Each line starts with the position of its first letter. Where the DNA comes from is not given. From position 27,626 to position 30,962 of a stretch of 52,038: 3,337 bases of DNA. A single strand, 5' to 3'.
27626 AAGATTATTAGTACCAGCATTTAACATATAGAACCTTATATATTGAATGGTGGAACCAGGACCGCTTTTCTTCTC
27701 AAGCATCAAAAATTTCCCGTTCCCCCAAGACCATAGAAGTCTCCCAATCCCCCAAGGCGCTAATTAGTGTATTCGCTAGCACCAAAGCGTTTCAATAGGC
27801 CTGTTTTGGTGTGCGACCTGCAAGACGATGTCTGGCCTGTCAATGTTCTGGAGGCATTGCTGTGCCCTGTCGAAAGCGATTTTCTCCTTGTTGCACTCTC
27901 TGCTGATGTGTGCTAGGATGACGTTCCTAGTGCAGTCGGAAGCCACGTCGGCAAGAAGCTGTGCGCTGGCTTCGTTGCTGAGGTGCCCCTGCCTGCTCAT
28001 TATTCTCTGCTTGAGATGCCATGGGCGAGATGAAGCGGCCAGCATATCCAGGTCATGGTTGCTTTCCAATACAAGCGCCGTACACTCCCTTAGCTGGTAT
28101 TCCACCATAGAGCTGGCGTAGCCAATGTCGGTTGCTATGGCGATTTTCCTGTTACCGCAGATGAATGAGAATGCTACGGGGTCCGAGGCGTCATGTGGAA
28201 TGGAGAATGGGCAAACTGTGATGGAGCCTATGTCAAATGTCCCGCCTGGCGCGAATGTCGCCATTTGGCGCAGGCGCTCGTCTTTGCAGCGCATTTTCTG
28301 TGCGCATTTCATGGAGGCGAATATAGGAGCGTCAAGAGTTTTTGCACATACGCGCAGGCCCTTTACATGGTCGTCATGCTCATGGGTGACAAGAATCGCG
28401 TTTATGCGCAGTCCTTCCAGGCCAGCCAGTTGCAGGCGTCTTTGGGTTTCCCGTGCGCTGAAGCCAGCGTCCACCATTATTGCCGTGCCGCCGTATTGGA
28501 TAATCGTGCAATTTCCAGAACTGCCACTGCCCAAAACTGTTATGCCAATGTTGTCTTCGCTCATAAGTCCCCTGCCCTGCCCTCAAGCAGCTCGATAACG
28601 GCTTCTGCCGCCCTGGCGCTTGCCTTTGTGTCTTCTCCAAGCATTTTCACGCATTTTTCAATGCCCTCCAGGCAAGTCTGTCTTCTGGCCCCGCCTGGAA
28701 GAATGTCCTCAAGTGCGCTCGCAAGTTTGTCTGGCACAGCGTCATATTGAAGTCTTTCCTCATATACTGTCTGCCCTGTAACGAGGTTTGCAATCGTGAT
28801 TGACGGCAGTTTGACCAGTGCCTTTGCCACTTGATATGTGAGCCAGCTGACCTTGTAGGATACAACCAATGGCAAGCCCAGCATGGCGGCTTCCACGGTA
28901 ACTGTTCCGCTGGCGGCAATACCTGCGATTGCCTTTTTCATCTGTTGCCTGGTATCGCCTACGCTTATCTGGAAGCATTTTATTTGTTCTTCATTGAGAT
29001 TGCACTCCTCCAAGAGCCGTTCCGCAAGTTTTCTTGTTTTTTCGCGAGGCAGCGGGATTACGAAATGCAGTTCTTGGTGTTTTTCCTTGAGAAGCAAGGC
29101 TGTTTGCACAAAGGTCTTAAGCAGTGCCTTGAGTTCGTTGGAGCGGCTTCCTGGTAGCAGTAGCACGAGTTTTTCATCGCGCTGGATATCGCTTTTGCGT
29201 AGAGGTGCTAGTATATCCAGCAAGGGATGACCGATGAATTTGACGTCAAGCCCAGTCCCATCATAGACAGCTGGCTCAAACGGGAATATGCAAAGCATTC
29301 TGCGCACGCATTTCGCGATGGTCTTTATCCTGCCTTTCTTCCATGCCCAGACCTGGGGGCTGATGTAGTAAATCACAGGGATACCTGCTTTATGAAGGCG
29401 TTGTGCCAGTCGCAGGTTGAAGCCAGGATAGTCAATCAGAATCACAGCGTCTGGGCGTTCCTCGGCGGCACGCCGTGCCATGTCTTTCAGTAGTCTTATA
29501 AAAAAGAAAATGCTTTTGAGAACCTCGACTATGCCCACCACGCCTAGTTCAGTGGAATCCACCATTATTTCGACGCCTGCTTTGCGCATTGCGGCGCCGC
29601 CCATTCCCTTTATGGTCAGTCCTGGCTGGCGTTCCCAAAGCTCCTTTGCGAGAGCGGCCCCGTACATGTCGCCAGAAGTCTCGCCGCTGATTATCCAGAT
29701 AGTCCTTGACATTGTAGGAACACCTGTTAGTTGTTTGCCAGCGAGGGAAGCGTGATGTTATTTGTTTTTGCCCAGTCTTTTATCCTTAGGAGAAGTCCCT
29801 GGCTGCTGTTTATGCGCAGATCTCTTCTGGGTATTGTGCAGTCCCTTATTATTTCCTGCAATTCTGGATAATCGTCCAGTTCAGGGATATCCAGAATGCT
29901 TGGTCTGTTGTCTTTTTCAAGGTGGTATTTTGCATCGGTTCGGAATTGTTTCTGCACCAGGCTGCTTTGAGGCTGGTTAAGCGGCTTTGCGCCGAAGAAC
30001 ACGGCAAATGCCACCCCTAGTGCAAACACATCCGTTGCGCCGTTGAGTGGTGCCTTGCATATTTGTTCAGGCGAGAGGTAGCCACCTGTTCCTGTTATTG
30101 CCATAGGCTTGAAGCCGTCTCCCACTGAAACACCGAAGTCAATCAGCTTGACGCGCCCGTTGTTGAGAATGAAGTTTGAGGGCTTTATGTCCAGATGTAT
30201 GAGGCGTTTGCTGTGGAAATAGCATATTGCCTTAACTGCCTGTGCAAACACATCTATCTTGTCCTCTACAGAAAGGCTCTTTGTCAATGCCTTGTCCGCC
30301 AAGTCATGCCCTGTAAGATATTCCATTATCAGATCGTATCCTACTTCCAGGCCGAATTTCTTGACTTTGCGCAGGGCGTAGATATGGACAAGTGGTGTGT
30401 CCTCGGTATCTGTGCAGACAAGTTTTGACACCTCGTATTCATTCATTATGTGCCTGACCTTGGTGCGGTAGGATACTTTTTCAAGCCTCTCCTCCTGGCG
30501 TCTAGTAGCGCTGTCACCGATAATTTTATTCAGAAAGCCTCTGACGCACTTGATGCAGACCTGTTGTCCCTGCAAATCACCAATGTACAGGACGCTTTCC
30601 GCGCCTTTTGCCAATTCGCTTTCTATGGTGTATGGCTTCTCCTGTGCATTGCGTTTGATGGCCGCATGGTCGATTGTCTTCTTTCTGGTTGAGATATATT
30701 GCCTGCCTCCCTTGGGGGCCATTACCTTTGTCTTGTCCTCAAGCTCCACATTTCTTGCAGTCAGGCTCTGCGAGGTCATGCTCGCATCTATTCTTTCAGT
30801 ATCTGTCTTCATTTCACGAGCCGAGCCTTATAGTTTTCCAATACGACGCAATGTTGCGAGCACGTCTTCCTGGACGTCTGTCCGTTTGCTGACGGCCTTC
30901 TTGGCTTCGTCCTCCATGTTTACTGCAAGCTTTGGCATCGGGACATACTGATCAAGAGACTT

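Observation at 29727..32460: wHTH - divergent FtsZ/tubulin-like GTPase - Hanks kinase cassette behind a 10-bp iteron array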

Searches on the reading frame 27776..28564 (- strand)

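Call 3: search_protein_families(library=pfam, proteins=[window:27776-28564:-], max_evalue=1)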
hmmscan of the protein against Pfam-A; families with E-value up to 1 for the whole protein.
window:27776-28564:- (262 aa): 6 families
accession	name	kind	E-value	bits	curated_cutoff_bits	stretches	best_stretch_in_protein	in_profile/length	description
PF12706.13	Lactamase_B_2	-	6.7e-19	68.7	27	1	28-220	2-200/200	Beta-lactamase superfamily domain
PF00753.33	Lactamase_B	-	1.9e-16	61.1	22.7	1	15-154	4-157/196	Metallo-beta-lactamase superfamily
PF08494.16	DEAD_assoc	-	0.002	18.4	23.5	1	197-252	128-183/191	DEAD/H associated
PF13483.12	Lactamase_B_3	-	0.0034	17.8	24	1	18-128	8-86/160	Beta-lactamase superfamily domain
PF23023.1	Anti-Pycsar_Apyc1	-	0.013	15.4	50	1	18-74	21-74/250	Anti-Pycsar protein Apyc1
PF25281.1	MBL_MAP1B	-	0.11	11.9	37.6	1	14-73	28-84/279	MAP1B MBL-like domain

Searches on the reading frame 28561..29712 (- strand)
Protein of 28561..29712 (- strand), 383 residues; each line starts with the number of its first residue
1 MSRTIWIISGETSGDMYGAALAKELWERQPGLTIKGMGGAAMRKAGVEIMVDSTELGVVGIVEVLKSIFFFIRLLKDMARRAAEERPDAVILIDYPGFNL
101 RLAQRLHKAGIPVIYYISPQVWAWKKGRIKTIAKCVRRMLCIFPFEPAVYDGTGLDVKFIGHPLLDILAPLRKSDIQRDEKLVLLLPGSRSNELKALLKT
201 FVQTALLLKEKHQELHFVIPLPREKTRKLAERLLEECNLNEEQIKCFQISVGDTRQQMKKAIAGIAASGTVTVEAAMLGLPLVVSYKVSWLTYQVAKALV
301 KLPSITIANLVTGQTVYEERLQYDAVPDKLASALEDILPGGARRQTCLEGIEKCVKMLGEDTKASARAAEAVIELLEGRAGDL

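Call 3: search_protein_families(library=pfam, proteins=[window:28561-29712:-], max_evalue=1)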
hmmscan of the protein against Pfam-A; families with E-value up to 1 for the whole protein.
window:28561-29712:- (383 aa): 7 families
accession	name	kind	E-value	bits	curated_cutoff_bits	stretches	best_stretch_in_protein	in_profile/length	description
PF02684.21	LpxB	-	3.9e-89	299.6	22.6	1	5-360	1-361/374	Lipid-A-disaccharide synthetase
PF02350.25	Epimerase_2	-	0.0004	19.8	30.6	1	173-284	171-283/347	UDP-N-acetylglucosamine 2-epimerase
PF13579.12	Glyco_trans_4_4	-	0.023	15.5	29.7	1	72-119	57-103/158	Glycosyl transferase 4-like domain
PF11439.13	T3SchapCesA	-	0.023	15.3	29.1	0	351-379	34-62/95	Type III secretion system filament chaperone CesA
PF00534.26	Glycos_transf_1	-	0.052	13.5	26.4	1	198-288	30-124/172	Glycosyl transferases group 1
PF04007.18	DUF354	-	0.074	12.5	22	1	218-291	226-291/349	Protein of unknown function (DUF354)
PF04101.22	Glyco_tran_28_C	-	0.12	12.8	22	0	191-284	8-96/166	Glycosyltransferase family 28 C-terminal domain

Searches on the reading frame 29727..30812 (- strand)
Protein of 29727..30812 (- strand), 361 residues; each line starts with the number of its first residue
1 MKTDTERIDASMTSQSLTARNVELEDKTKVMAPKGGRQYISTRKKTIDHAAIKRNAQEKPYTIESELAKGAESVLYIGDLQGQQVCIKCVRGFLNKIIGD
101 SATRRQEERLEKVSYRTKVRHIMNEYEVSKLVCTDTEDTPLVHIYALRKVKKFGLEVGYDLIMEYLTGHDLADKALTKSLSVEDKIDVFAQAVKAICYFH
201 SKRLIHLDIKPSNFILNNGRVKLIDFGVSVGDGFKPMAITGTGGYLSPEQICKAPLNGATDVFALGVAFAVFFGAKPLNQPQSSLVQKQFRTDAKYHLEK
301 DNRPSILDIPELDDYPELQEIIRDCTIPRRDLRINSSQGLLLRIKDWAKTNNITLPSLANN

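Call 3: search_protein_families(library=pfam, proteins=[window:29727-30812:-], max_evalue=1)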
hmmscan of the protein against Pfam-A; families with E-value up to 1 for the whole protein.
window:29727-30812:- (361 aa): 7 families
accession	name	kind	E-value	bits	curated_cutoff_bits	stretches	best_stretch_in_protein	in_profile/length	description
PF00069.31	Pkinase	-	5.5e-25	88.7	31.7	1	158-338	72-256/263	Protein kinase domain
PF07714.23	PK_Tyr_Ser-Thr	-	4.8e-11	42.9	23.1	1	160-301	77-228/258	Protein tyrosine and serine/threonine kinase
PF01163.29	RIO1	-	0.00054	20.1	22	1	81-230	9-152/187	RIO domain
PF03109.22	ABC1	-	0.00066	19.3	22.9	1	161-229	145-214/244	ABC1 atypical kinase-like domain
PF06176.17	WaaY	-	0.0029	17.7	20.3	1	143-226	102-178/229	Lipopolysaccharide core biosynthesis protein (WaaY)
PF14531.12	Kinase-like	-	0.0043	16.8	25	1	110-249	99-211/289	Kinase-like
PF01636.29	APH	-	0.067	13.4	23.2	1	201-227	167-195/239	Phosphotransferase enzyme family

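Call 5: search_protein_families(library=ncbifam, proteins=[window:29727-30812:-], max_evalue=1)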
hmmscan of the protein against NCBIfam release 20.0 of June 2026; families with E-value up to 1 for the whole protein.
window:29727-30812:- (361 aa): 22 families
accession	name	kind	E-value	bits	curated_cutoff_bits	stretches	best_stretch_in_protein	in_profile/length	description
NF033483.0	PknB_PASTA_kin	equivalog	7.1e-23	81.4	450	1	161-277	84-207/563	Stk1 family PASTA domain-containing Ser/Thr kinase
NF047741.1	antiphage_MADS6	equivalog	1.4e-13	50.2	460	1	156-348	270-461/612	methylation-associated defense system protein kinase MAD6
NF038150.1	lanthi_synth_IV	equivalog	4.6e-12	45.1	650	1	170-283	279-401/851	class IV lanthionine synthetase LanL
NF052427.1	StpK7MSMEG_1200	equivalog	1.5e-10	40.2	900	1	176-279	101-210/601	serine/threonine protein kinase StpK7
NF043056.1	T4SS_LegK1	equivalog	2.9e-10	39.3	550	1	176-274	181-285/516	Dot/Icm T4SS effector kinase LegK1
NF011464.0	PRK14879.1-7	equivalog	1.3e-09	38.1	246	1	147-229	60-149/221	Kae1-associated kinase Bud32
TIGR03724.2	arch_bud32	equivalog_domain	2.2e-09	37.1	125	1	160-229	69-131/193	KEOPS complex kinase/ATPase Bud32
NF011463.0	PRK14879.1-4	equivalog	2.9e-09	36.7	188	2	161-229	95-160/237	Kae1-associated kinase Bud32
NF053615.1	SerThrKinAfsKStmc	equivalog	1.1e-08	34.2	1300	1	193-269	122-203/809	protein serine/threonine kinase AfsK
NF009651.0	PRK13184.1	equivalog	2.4e-08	32.4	839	2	170-230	100-161/932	serine/threonine-protein kinase PknD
NF011461.0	PRK14879.1-2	equivalog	1.6e-07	31.4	372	1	66-229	7-146/225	Kae1-associated kinase Bud32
NF007174.0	PRK09605.1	equivalog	8e-07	27.9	447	1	62-229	336-473/535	bifunctional N(6)-L-threonylcarbamoyladenine synthase/serine/threonine protein kinase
NF038151.1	lanthi_synth_III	equivalog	3.3e-06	25.8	575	1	186-285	339-436/833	class III lanthionine synthetase LanKC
TIGR03903.1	TOMM_kin_cyc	equivalog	4e-06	24.9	705.75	1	162-269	57-179/1267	TOMM system kinase/cyclase fusion protein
NF011460.0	PRK14879.1-1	equivalog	4.7e-06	25.9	199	1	158-229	85-157/232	Kae1-associated kinase Bud32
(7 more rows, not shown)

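Call 6: search_protein_families(library=phrogs, proteins=[window:29727-30812:-], max_evalue=1)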
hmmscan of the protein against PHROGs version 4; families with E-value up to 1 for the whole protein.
window:29727-30812:- (361 aa): 6 families
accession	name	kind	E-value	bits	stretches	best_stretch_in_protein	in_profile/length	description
phrog_2361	-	other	3.3e-24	86.6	1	157-341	84-263/415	serine-threonine kinase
phrog_4972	-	unknown function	2.9e-05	24.1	1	106-230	155-265/501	-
phrog_14300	-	unknown function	4.4e-05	24.1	1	106-229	155-264/290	-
phrog_30395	-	unknown function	0.042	15.1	1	222-235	9-22/51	-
phrog_3297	-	other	0.077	13.8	1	195-227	77-110/160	kinase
phrog_9248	-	unknown function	0.17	11.6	1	161-228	239-309/439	-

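Call 7: search_protein_families(library=padloc, proteins=[window:29727-30812:-], max_evalue=1)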
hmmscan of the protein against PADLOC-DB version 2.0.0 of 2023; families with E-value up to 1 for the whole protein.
window:29727-30812:- (361 aa): 34 families (the best 25 are shown)
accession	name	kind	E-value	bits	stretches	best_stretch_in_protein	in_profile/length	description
PDLC04138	mad6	-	5.6e-29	99.5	1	61-338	53-305/659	mads_6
PDLC04042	PD-T4-6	-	3.3e-24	84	1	57-294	7-228/292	-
PDLC04047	PD-T4-6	-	2.1e-22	77.6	1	161-335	88-260/327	-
PDLC04053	PD-T4-6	-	6.3e-21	73.1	1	161-348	86-272/311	-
PDLC04054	PD-T4-6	-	9.8e-21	72.5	1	161-353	88-279/347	-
PDLC04060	PD-T4-6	-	3.5e-19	67.1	1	161-272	85-203/486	-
PDLC04061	PD-T4-6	-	7.4e-19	66.6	1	153-277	90-222/510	-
PDLC01088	C3a189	-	9.4e-19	65.4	1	138-282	56-212/840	kinase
PDLC04064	PD-T4-6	-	1.8e-18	64.6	1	161-291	97-233/369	-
PDLC04040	PD-T4-6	-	4.6e-17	59.9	1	161-283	80-210/547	-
PDLC04052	PD-T4-6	-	5.2e-17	60.2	1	161-277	90-215/496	-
PDLC04048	PD-T4-6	-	5.8e-17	60.1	1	161-279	88-213/354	-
PDLC03920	MkoA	-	6.7e-17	59.1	1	146-348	78-278/1112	-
PDLC04041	PD-T4-6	-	1e-16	59.2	1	161-283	106-239/443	-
PDLC04057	PD-T4-6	-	2.8e-16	57.6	1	159-344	83-267/443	-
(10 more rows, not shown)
